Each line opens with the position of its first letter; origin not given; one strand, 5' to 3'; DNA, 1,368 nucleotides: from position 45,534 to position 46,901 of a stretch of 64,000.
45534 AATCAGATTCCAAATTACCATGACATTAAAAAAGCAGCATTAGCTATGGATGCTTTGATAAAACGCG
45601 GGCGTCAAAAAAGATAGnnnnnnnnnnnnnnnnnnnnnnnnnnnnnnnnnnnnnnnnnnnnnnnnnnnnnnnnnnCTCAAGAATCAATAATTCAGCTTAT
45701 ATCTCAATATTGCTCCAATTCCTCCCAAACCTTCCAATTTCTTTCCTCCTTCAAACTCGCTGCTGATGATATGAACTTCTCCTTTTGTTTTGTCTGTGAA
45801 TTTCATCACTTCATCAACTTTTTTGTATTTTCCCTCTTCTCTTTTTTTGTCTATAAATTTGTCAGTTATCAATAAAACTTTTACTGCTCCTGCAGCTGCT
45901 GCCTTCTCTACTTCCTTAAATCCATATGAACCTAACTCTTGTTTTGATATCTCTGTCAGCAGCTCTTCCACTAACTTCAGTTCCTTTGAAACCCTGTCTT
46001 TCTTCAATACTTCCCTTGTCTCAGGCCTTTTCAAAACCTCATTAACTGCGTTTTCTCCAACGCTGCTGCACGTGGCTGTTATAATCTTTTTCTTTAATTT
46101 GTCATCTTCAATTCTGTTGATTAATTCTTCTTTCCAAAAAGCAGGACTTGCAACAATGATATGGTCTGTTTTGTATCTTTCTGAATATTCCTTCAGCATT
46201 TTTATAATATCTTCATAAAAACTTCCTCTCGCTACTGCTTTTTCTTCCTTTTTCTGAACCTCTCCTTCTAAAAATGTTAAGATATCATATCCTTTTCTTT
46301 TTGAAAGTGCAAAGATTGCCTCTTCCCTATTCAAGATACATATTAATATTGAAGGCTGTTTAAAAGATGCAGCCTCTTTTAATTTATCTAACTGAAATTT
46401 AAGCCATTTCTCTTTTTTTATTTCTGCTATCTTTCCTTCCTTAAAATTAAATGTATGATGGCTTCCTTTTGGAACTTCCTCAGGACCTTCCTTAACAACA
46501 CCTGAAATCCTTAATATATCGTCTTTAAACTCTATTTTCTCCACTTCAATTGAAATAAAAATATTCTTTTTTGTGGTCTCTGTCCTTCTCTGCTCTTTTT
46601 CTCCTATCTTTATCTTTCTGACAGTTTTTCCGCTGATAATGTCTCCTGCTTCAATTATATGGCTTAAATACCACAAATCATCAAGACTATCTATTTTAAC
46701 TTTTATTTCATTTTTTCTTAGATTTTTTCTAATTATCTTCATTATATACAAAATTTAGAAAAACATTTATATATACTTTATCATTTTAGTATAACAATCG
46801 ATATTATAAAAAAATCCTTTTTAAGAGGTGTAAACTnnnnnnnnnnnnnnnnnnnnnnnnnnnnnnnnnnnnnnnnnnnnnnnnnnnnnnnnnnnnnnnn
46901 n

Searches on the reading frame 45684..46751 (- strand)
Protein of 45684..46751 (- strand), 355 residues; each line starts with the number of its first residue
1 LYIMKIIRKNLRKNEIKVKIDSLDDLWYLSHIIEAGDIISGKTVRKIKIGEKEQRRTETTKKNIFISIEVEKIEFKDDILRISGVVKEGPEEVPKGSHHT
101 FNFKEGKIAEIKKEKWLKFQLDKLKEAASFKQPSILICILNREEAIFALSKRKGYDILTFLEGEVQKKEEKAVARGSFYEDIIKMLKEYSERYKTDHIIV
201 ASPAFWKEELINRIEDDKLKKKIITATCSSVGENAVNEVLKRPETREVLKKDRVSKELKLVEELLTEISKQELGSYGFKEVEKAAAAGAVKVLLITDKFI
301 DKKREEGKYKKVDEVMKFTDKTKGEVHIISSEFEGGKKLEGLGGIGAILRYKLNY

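Call 52: search_protein_families(library=pfam, proteins=[window:45684-46751:-], max_evalue=0.001)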
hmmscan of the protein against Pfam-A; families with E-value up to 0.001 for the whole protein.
window:45684-46751:- (355 aa): 3 families
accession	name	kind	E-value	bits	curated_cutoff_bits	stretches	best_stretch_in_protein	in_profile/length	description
PF03463.20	eRF1_1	-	1.4e-26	93.3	23.8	1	4-127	1-122/123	eRF1 domain 1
PF03465.20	eRF1_3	-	7.8e-23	81.4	25.8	1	255-353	2-106/106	eRF1 domain 3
PF03464.20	eRF1_2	-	2.5e-08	34.8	27.1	1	137-247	4-129/133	eRF1 domain 2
